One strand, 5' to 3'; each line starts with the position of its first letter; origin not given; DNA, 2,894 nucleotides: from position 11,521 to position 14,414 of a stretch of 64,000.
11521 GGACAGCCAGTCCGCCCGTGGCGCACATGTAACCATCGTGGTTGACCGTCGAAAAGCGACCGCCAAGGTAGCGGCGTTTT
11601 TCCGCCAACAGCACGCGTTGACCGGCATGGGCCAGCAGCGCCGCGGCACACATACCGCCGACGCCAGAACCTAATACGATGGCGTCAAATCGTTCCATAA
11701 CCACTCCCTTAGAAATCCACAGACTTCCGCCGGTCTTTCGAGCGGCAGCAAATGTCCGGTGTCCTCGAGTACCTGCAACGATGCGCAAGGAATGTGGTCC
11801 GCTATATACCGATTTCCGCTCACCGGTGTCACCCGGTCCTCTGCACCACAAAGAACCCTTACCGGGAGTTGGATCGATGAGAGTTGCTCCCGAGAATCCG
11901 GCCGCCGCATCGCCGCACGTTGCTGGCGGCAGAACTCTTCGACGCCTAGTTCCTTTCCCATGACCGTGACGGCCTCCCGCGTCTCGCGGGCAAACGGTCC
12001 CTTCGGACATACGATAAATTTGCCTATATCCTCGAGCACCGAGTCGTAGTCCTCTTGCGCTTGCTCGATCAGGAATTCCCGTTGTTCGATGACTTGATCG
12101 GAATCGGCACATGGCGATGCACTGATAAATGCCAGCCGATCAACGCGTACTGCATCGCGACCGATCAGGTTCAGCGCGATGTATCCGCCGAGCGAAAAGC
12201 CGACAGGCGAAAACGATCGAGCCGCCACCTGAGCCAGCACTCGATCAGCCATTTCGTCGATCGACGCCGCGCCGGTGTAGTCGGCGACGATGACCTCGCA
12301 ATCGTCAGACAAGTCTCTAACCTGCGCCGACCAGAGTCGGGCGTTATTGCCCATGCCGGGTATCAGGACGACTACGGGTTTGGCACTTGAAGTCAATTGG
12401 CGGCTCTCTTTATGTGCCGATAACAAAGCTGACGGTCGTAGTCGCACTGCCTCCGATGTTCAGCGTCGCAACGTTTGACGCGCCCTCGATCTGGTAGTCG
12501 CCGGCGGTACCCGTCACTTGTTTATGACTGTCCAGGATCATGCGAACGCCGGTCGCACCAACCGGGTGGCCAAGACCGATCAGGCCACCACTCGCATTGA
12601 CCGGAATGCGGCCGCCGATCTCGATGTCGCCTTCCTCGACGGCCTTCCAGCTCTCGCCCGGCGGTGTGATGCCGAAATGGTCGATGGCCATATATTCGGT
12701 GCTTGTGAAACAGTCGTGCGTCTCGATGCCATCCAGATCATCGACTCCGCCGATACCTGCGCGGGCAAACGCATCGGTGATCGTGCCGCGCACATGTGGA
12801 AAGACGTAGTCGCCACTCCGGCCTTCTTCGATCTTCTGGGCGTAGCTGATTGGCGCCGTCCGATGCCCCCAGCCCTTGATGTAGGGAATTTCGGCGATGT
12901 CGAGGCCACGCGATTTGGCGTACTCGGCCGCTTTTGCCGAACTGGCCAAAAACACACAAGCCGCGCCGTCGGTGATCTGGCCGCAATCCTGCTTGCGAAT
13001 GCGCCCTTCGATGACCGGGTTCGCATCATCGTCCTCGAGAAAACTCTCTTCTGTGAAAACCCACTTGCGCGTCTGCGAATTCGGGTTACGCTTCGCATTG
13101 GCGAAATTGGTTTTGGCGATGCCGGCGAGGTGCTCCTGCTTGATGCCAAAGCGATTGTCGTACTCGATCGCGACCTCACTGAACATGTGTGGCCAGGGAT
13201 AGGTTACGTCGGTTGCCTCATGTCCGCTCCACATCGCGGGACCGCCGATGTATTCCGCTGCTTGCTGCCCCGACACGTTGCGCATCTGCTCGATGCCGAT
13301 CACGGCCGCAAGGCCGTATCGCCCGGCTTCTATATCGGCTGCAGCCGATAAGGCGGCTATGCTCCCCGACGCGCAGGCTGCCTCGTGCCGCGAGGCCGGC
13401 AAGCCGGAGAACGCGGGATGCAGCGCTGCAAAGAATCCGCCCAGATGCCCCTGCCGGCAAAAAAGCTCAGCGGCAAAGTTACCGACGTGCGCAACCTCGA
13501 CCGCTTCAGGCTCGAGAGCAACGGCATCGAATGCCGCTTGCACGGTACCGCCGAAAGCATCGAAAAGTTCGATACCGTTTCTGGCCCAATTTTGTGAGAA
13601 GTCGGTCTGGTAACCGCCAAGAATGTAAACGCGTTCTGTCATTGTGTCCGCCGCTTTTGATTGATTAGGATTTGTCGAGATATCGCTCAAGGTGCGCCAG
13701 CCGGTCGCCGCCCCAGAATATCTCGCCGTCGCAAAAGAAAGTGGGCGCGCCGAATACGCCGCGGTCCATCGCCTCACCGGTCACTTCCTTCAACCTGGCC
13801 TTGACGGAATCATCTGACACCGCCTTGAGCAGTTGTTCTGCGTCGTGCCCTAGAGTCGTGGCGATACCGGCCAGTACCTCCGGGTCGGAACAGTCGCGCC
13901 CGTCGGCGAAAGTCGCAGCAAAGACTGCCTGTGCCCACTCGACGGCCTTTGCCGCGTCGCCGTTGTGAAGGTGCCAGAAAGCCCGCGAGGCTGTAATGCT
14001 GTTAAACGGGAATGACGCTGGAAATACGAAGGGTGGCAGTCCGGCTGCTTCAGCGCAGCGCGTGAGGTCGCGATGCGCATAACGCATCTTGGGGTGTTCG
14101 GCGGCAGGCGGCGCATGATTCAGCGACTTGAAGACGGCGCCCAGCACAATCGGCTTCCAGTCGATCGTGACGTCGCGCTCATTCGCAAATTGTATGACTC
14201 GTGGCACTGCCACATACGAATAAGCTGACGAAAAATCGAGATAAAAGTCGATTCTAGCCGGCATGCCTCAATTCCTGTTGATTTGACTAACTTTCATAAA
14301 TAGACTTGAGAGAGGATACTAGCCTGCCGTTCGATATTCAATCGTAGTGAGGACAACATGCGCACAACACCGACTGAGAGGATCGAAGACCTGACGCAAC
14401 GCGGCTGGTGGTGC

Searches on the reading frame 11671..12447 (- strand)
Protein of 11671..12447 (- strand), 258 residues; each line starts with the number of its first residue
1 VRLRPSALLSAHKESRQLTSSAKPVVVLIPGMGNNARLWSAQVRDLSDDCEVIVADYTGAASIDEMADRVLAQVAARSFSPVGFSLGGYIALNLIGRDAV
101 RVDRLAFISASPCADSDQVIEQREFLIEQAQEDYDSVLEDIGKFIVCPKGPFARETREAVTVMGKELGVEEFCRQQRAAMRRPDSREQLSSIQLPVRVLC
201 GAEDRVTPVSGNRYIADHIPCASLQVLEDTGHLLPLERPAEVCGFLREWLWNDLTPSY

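Call 11: search_protein_families(library=pfam, proteins=[window:11671-12447:-], max_evalue=0.00001)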
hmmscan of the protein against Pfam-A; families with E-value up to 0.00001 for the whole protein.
window:11671-12447:- (258 aa): 3 families
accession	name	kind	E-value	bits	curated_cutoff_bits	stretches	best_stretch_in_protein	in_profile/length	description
PF00561.26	Abhydrolase_1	-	4.2e-16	59.8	25.8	1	24-140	1-130/245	alpha/beta hydrolase fold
PF12697.13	Abhydrolase_6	-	3.5e-14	54.4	26.3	1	26-243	1-215/217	Alpha/beta hydrolase family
PF12146.15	Hydrolase_4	-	1.1e-07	31.8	27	0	186-237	184-237/239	Serine aminopeptidase, S33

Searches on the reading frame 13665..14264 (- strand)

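Call 12: search_protein_families(library=pfam, proteins=[window:13665-14264:-], max_evalue=0.00001)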
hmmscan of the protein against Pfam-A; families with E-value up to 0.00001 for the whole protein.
window:13665-14264:- (199 aa): 1 family
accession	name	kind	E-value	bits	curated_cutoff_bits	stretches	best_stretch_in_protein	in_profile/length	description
PF01323.26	DSBA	-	4.8e-37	128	25.6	1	4-196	1-190/191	DSBA-like thioredoxin domain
